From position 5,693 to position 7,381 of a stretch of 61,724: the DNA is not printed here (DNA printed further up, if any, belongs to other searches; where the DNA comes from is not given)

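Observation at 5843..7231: YqeC-like accessory domain fused to MocA points to a selenium-dependent molybdenum hydroxylase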

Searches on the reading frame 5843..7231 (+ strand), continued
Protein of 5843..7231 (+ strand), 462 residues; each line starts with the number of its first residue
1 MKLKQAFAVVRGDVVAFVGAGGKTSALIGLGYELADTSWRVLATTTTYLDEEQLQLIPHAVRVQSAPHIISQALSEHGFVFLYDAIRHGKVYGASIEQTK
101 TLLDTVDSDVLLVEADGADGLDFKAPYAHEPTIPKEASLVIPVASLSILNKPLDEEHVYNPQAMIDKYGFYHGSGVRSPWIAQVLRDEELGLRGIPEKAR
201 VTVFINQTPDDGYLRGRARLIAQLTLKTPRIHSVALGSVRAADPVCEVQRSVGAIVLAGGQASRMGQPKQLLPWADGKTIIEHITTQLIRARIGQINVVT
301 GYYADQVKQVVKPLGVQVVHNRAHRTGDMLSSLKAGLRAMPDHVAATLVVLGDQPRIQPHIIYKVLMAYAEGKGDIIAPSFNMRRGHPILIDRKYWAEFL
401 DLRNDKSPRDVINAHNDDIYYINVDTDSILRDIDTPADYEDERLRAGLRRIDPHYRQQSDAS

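Call 18: search_protein_families(library=ncbifam, proteins=[L006:2061-2921:+, L006:2931-3551:+, L006:3687-5159:+, L006:5164-5562:+, L006:5743-7509:+, L006:7625-9850:+, L006:10001-11365:+, L006:12962-13810:+], max_evalue=0.001)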
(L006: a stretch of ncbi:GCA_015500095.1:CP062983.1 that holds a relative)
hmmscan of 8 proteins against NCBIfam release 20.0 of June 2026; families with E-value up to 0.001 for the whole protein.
L006:2061-2921:+ (286 aa): 2 families
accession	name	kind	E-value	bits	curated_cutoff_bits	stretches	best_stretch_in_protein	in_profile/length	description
NF045664.1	XdhC_rel_AOR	equivalog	1.1e-68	232.1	350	2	99-259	185-345/346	XdhC family aldehyde oxidoreductase maturation factor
TIGR02964.1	xanthine_xdhC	equivalog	1.6e-34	119.5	161.6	1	24-254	2-245/246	xanthine dehydrogenase accessory protein XdhC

L006:2931-3551:+ (206 aa): 1 family
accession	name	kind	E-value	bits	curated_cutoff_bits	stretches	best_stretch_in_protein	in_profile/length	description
TIGR00040.1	yfcE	subfamily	7.1e-08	32.7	56.25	1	1-99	1-95/158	YfcE family phosphodiesterase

L006:3687-5159:+ (490 aa): 17 families
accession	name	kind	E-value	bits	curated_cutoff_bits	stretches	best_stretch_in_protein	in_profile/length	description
TIGR02963.1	xanthine_xdhA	equivalog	6e-97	325.2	467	2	337-478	16-165/468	xanthine dehydrogenase small subunit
NF043083.1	XdhB_XDHase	equivalog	2.3e-59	200.9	310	1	4-281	6-282/289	xanthine dehydrogenase subunit XdhB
NF007427.0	PRK09971.1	equivalog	4.6e-55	186.9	287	1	4-281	6-282/292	xanthine dehydrogenase FAD-binding subunit XdhB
NF041020.1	glyceraldDH_gamma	equivalog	1.2e-53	181.1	290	1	315-470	5-160/164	glyceraldehyde dehydrogenase subunit gamma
NF043084.2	XdhC_XDHase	equivalog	8.4e-53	177.9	217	1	323-469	3-150/151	xanthine dehydrogenase subunit XdhC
NF041019.1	glyceraldDH_beta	equivalog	1.6e-49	168.6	350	1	5-280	8-278/280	glyceraldehyde dehydrogenase subunit beta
TIGR03198.1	pucE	equivalog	1.7e-47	160.7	254.3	1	323-469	4-149/151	xanthine dehydrogenase subunit E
TIGR03193.1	4hydroxCoAred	equivalog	7.2e-47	159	257.8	1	326-469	5-148/148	4-hydroxybenzoyl-CoA reductase subunit gamma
TIGR03311.1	Se_dep_XDH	equivalog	9e-47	159.7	830.45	1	327-486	5-161/848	selenium-dependent xanthine dehydrogenase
NF045668.1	pterin_aldehy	equivalog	1e-46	159.5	1100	1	326-473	6-156/905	molybdopterin-dependent aldehyde oxidoreductase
TIGR02969.1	mam_aldehyde_ox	subfamily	5.2e-44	150.1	1912.3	2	338-468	19-160/1330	aldehyde oxidase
NF007387.0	PRK09908.1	equivalog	7.5e-44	149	212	1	317-468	3-155/159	xanthine dehydrogenase iron sulfur-binding subunit XdhC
NF008514.0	PRK11433.1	equivalog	7.4e-40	136.8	322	1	314-470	44-215/218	aldehyde dehydrogenase iron-sulfur subunit PaoA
TIGR03199.1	pucC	equivalog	4.6e-23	81.8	306.05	1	9-268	2-255/264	xanthine dehydrogenase subunit C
TIGR03195.1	4hydrxCoA_B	equivalog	1.9e-22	79.8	404.55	2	125-279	162-316/321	4-hydroxybenzoyl-CoA reductase subunit beta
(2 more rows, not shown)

L006:5164-5562:+ (132 aa): 0 families

L006:5743-7509:+ (588 aa): 0 families

L006:7625-9850:+ (741 aa): 13 families
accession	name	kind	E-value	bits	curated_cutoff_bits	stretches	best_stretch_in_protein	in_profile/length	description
TIGR03196.1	pucD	equivalog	3.6e-175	584.5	783.65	2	8-559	2-544/763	xanthine dehydrogenase subunit D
NF043082.1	XdhA_XDHase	equivalog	5.4e-144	481.1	780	2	9-552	1-540/758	xanthine dehydrogenase subunit XdhA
NF007426.0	PRK09970.1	equivalog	3.9e-138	461.7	916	2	7-553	4-544/761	xanthine dehydrogenase molybdenum-binding subunit XdhA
TIGR03194.1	4hydrxCoA_A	equivalog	6.6e-136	454.7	994.55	2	14-551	2-523/746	4-hydroxybenzoyl-CoA reductase subunit alpha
TIGR03311.1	Se_dep_XDH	equivalog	2.5e-133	446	830.45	1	8-720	161-837/848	selenium-dependent xanthine dehydrogenase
NF045668.1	pterin_aldehy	equivalog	4.6e-120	402.2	1100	1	3-733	170-904/905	molybdopterin-dependent aldehyde oxidoreductase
NF041018.1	glyceraldDH_alpha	equivalog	7.1e-96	322.3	790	2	9-557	3-543/741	glyceraldehyde dehydrogenase subunit alpha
TIGR03313.1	Se_sel_red_Mo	hypoth_equivalog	2.2e-93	313.6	1101.9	3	159-553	352-741/951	molybdopterin-dependent oxidoreductase Mo/Fe-S-binding subunit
TIGR02965.1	xanthine_xdhB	equivalog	6e-90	302.5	849.5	2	10-556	2-531/758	xanthine dehydrogenase molybdopterin binding subunit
NF041671.1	peri_hyde_PaoC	equivalog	2.4e-83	280.8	1180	2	2-533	11-510/735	aldehyde oxidoreductase molybdenum-binding subunit PaoC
NF040766.1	CODH_aero_grp5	exception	7.4e-78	262.5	950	2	8-553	4-549/785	aerobic carbon-monoxide dehydrogenase large subunit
TIGR02416.1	CO_dehy_Mo_lg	equivalog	3.2e-60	204.2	991.15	2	22-550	6-553/770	aerobic carbon-monoxide dehydrogenase large subunit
TIGR02969.1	mam_aldehyde_ox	subfamily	1.5e-48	165.1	1912.3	2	9-557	576-1102/1330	aldehyde oxidase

L006:10001-11365:+ (454 aa): 32 families (the best 25 are shown)
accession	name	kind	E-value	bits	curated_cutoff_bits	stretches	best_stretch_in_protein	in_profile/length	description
TIGR03310.1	matur_MocA_YgfJ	equivalog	2.9e-50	170.9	186.45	1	254-440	2-186/188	molybdenum cofactor cytidylyltransferase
NF045665.1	NTPtran_DVU1551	equivalog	6.3e-44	150.5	315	1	252-442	1-189/359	DVU_1551 family NTP transferase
TIGR03172.2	TIGR03172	equivalog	2.1e-41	142.1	73.05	1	14-225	1-207/209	selenium cofactor biosynthesis protein YqeC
TIGR03202.1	pucB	equivalog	2.8e-19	69.6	235.05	1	252-439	1-192/192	xanthine dehydrogenase accessory protein PucB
NF045782.1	NicBOxredNboR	equivalog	4.6e-19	68.9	260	1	250-439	7-202/206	nicotine blue oxidoreductase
NF053639.1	Mfer334_fam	equivalog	3.8e-12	46.5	260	1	255-368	3-125/209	pseudomurein biosynthesis protein PmurB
NF001457.0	PRK00317.1-3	equivalog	2.4e-11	43.5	164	1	254-387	4-131/200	molybdenum cofactor guanylyltransferase MobA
NF010933.0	PRK14353.1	equivalog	3.1e-11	42.5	505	1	249-378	3-132/453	bifunctional UDP-N-acetylglucosamine diphosphorylase/glucosamine-1-phosphate N-acetyltransferase GlmU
NF001855.0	PRK00576.1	equivalog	5.8e-11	42.4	205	1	250-379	5-129/197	molybdenum cofactor guanylyltransferase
NF010934.1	PRK14354.1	equivalog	9.1e-11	40.9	450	1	254-371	2-117/447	bifunctional UDP-N-acetylglucosamine diphosphorylase/glucosamine-1-phosphate N-acetyltransferase GlmU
TIGR01173.1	glmU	equivalog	2.5e-10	39.8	366.85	1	253-371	2-119/452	bifunctional UDP-N-acetylglucosamine diphosphorylase/glucosamine-1-phosphate N-acetyltransferase GlmU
NF002741.0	PRK02726.1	equivalog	1.5e-09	37.8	179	1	249-362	5-111/200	molybdenum cofactor guanylyltransferase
NF010936.0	PRK14356.1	equivalog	3.3e-09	36.2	666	1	252-370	6-124/456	bifunctional UDP-N-acetylglucosamine diphosphorylase/glucosamine-1-phosphate N-acetyltransferase GlmU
NF010932.0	PRK14352.1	equivalog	3.5e-09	35.8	611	1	248-371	3-128/488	bifunctional UDP-N-acetylglucosamine diphosphorylase/glucosamine-1-phosphate N-acetyltransferase GlmU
NF011056.0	PRK14489.1-1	equivalog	4e-09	36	379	1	252-382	6-124/363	bifunctional molybdenum cofactor guanylyltransferase MobA/molybdopterin-guanine dinucleotide biosynthesis adaptor protein MobB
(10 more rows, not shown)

L006:12962-13810:+ (282 aa): 0 families

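Call 28: find_related_loci(query=window:5843-7231:+, collection=genome_contigs, flank=10000)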
Query window:5843-7231:+ (462 aa) in genome_contigs; peptide patterns used: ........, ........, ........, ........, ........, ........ (x = any residue, [..] = any of these).
62 stretches matched a pattern; 4 encode a relative of the query (tblastn E <= 1e-3); 4 distinct loci.
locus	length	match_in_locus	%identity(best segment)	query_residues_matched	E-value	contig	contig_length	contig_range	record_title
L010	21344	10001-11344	70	1-448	0e+0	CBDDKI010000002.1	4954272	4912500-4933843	MAG: Phototrophicaceae bacterium isolate 9a07bd8a-3de6-4a65-a639-7fba091dd586 genome assembly, contig: contig_2, whole g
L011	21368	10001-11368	66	1-456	0e+0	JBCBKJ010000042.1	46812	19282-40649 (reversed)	MAG: Chloroflexota bacterium isolate J06627_21 NODE_42_length_46812_cov_10.145886, whole genome shotgun sequence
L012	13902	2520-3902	63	1-462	0e+0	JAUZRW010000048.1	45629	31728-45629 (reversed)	MAG: Anaerolineae bacterium isolate GS19_ROV16_BS04-AMOR20_M1477 AMOR20_M1477_contig48, whole genome shotgun sequence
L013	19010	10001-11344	69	1-448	0e+0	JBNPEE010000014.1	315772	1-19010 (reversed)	MAG: Anaerolineae bacterium isolate fr_S2C258 S2CNODE_8_length_315772_cov_8_045386, whole genome shotgun sequence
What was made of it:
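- Tried and rejected: (2) The genome_contigs scan with the fusion returned only four loci and not the source genome (call 28).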

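Call 84: search_protein_families(library=pfam, proteins=[L011:9025-9795:-, L011:6482-9028:-, L011:5444-6469:-, L011:4075-5547:-, L011:11629-13707:-, L011:14243-15253:+, L012:202-612:+, L012:696-2441:+, L012:3922-5991:-, L012:6432-7454:+], max_evalue=0.0001)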
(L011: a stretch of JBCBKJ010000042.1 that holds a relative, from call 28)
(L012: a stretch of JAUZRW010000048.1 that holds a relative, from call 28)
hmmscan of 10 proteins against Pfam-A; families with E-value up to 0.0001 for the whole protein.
L011:9025-9795:- (256 aa): 0 families

L011:6482-9028:- (848 aa): 2 families
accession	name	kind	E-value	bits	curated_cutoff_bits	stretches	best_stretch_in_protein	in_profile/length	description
PF22422.2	MGH1-like_GH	-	2.4e-22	80.4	27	1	322-500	15-231/356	Mannosylglycerate hydrolase MGH1-like glycoside hydrolase domain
PF17389.8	Bac_rhamnosid6H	-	3.9e-07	30.1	24.5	1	331-479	65-205/339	Bacterial alpha-L-rhamnosidase 6 hairpin glycosidase domain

L011:5444-6469:- (341 aa): 4 families
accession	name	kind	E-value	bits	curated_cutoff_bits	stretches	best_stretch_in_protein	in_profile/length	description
PF02518.31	HATPase_c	-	4.3e-24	85.5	26.4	1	228-338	1-109/111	Histidine kinase-, DNA gyrase B-, and HSP90-like ATPase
PF00512.31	HisKA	-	8.4e-14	51.8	26.9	1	119-183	3-66/66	His Kinase A (phospho-acceptor) domain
PF00989.32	PAS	-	3.6e-06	27.4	22.6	1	14-115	3-100/113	PAS fold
PF13426.13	PAS_9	-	8.5e-05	23.2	27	0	23-86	2-70/103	PAS domain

L011:4075-5547:- (490 aa): 0 families

L011:11629-13707:- (692 aa): 5 families
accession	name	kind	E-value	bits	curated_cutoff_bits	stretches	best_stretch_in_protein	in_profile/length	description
PF02254.24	TrkA_N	-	6.8e-44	149.3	23.8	2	437-551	1-116/116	TrkA-N domain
PF02080.26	TrkA_C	-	1.4e-17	63.8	27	2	322-390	2-68/71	TrkA-C domain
PF07885.22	Ion_trans_2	-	2.9e-14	53.1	22.5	1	20-92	3-78/79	Ion channel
PF22614.2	Slo-like_RCK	-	2.8e-08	33.9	24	0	457-509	34-90/119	Calcium-activated potassium channel slowpoke-like RCK domain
PF06241.17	Castor_Poll_mid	-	2.2e-05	24.9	26.7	0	554-648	3-91/104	Castor and Pollux, part of voltage-gated ion channel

L011:14243-15253:+ (336 aa): 1 family
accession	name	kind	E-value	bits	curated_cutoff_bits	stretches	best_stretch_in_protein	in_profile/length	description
PF01048.26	PNP_UDP_1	-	4.8e-54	183.7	25.1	1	81-331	2-232/233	Phosphorylase superfamily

L012:202-612:+ (136 aa): 0 families

L012:696-2441:+ (581 aa): 1 family
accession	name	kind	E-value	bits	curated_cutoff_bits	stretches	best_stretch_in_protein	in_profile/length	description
PF21850.2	DUF6909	-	2.8e-219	729.3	27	1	32-568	1-534/535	Family of unknown function (DUF6909)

L012:3922-5991:- (689 aa): 5 families
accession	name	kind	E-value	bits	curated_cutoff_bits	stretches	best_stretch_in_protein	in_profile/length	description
PF02254.24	TrkA_N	-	4.2e-44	150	23.8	2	431-545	1-116/116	TrkA-N domain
PF02080.26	TrkA_C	-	9.4e-19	67.5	27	2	318-385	3-68/71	TrkA-C domain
PF07885.22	Ion_trans_2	-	1.7e-15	57.1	22.5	1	16-87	4-78/79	Ion channel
PF22614.2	Slo-like_RCK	-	1.6e-07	31.4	24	0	452-503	35-90/119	Calcium-activated potassium channel slowpoke-like RCK domain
PF06241.17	Castor_Poll_mid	-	1.6e-06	28.5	26.7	0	577-647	27-96/104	Castor and Pollux, part of voltage-gated ion channel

L012:6432-7454:+ (340 aa): 1 family
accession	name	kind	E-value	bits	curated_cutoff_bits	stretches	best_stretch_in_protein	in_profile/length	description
PF01048.26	PNP_UDP_1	-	6.2e-56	189.8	25.1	1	85-336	2-233/233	Phosphorylase superfamily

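Call 87: find_encoding_contigs(protein=P0037, flank=10000, max_places=1)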
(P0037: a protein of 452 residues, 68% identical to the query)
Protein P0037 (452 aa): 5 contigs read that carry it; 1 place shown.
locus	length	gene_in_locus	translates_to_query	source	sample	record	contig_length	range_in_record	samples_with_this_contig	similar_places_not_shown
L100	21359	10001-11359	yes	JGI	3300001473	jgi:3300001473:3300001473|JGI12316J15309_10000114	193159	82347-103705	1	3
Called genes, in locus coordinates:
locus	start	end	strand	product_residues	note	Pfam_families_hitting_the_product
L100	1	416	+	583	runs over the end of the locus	PF00069:Pkinase, PF03109:ABC1 (faint), PF07714:PK_Tyr_Ser-Thr, PF06439:3keto-disac_hyd (weak)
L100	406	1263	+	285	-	PF01678:DAP_epimerase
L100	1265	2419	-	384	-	-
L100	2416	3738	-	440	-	PF01476:LysM (faint)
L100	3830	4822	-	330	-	PF00483:NTP_transferase (weak), PF00132:Hexapep (faint), PF25087:GMPPB_C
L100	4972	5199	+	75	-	PF13646:HEAT_2 (faint)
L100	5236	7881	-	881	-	PF00133:tRNA-synt_1, PF09334:tRNA-synt_1g, PF13603:tRNA-synt_1_2, PF09334:tRNA-synt_1g, PF08264:Anticodon_1, PF10458:Val_tRNA-synt_C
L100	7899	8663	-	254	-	PF05401:NodS (weak), PF13489:Methyltransf_23, PF05175:MTS (weak), PF13847:Methyltransf_31, PF08241:Methyltransf_11, PF08242:Methyltransf_12, PF13649:Methyltransf_25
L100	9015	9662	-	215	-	PF00485:PRK, PF13238:AAA_18 (weak), PF13207:AAA_17 (faint)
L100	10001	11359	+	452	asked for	PF19842:YqeC, PF12804:NTP_transf_3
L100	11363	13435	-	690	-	PF07885:Ion_trans_2, PF22614:Slo-like_RCK (faint), PF02254:TrkA_N, PF06241:Castor_Poll_mid (faint), PF02080:TrkA_C (weak), PF02254:TrkA_N, PF02080:TrkA_C (weak)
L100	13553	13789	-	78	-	-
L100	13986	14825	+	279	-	PF01048:PNP_UDP_1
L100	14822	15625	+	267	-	-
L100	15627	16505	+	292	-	PF03446:NAD_binding_2, PF03807:F420_oxidored, PF10727:Rossmann-like, PF10728:DUF2520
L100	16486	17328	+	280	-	PF02548:Pantoate_transf, PF13714:PEP_mutase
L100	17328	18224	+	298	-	PF02569:Pantoate_ligase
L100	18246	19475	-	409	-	PF00108:Thiolase_N (weak), PF08392:FAE1_CUT1_RppA (weak), PF08545:ACP_syn_III, PF08541:ACP_syn_III_C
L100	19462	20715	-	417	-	PF00109:ketoacyl-synt, PF02801:Ketoacyl-synt_C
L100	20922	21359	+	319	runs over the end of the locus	PF01073:3Beta_HSD, PF01370:Epimerase, PF05368:NmrA, PF13460:NAD_binding_10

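Call 88: find_encoding_contigs(protein=P0084, flank=10000, max_places=1)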
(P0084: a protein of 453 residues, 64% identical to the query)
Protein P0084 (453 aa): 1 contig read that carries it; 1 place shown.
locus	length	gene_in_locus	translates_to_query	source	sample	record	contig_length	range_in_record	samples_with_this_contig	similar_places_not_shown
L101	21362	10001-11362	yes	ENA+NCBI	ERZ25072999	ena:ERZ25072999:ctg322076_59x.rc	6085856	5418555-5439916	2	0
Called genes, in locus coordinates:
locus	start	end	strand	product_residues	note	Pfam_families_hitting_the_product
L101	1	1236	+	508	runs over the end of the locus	-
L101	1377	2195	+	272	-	PF02625:XdhC_CoxI, PF13478:XdhC_C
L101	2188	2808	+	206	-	PF00149:Metallophos, PF12850:Metallophos_2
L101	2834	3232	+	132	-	PF13513:HEAT_EZ (faint), PF13646:HEAT_2, PF00514:Arm (faint), PF02985:HEAT (faint), PF03130:HEAT_PBS (faint), PF13646:HEAT_2 (weak)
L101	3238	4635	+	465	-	PF00941:FAD_binding_5, PF03450:CO_deh_flav_C, PF00111:Fer2 (weak), PF01799:Fer2_2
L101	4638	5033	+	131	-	-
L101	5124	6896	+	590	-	PF21850:DUF6909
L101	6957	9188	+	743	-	PF01315:Ald_Xan_dh_C, PF02738:MoCoBD_1, PF20256:MoCoBD_2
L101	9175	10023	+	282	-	-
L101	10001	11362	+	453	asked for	PF19842:YqeC, PF12804:NTP_transf_3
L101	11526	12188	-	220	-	PF01386:Ribosomal_L25p, PF14693:Ribosomal_TL5_C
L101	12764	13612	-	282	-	-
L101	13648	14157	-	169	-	-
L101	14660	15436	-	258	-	PF00072:Response_reg, PF23198:PDE8A_N (faint), PF00486:Trans_reg_C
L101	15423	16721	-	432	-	PF00512:HisKA, PF02518:HATPase_c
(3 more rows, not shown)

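Call 89: find_encoding_contigs(protein=P0051, flank=10000, max_places=1)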
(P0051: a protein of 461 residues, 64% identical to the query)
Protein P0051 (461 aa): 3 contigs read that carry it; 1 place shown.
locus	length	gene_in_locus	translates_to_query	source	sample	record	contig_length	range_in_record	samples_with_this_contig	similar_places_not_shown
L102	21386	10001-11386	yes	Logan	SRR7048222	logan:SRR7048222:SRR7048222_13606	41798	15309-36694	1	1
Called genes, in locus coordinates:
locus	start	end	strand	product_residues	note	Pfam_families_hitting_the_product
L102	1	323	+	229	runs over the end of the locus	-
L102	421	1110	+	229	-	PF03807:F420_oxidored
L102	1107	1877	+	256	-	PF01996:F420_ligase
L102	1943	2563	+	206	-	PF00881:Nitroreductase, PF14512:TM1586_NiRdase (weak)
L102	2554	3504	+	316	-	PF01933:CofD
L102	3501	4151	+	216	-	PF01983:CofC, PF12804:NTP_transf_3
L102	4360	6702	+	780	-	-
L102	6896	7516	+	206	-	PF00149:Metallophos, PF12850:Metallophos_2 (weak)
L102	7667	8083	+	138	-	-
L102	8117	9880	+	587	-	PF21850:DUF6909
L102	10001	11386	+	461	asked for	PF19842:YqeC, PF12804:NTP_transf_3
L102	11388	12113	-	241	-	PF07722:Peptidase_C26, PF00117:GATase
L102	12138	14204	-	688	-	PF07885:Ion_trans_2, PF22614:Slo-like_RCK (faint), PF02254:TrkA_N, PF02080:TrkA_C (weak), PF06241:Castor_Poll_mid (faint), PF02254:TrkA_N, PF02080:TrkA_C (weak)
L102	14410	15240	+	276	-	PF01048:PNP_UDP_1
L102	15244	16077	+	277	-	-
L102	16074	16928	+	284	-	PF01408:GFO_IDH_MocA (weak), PF03446:NAD_binding_2, PF03807:F420_oxidored, PF10727:Rossmann-like, PF10728:DUF2520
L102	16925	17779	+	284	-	PF02548:Pantoate_transf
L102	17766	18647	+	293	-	PF02569:Pantoate_ligase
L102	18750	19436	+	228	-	PF04298:Zn_peptidase_2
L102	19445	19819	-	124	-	PF00072:Response_reg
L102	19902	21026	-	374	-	PF00108:Thiolase_N (weak), PF08392:FAE1_CUT1_RppA (weak), PF08545:ACP_syn_III, PF08541:ACP_syn_III_C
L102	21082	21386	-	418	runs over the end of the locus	PF00109:ketoacyl-synt, PF02801:Ketoacyl-synt_C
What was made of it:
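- Loci in this clade are rearranged often, so relocation is plausible (calls 84, 87, 89).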
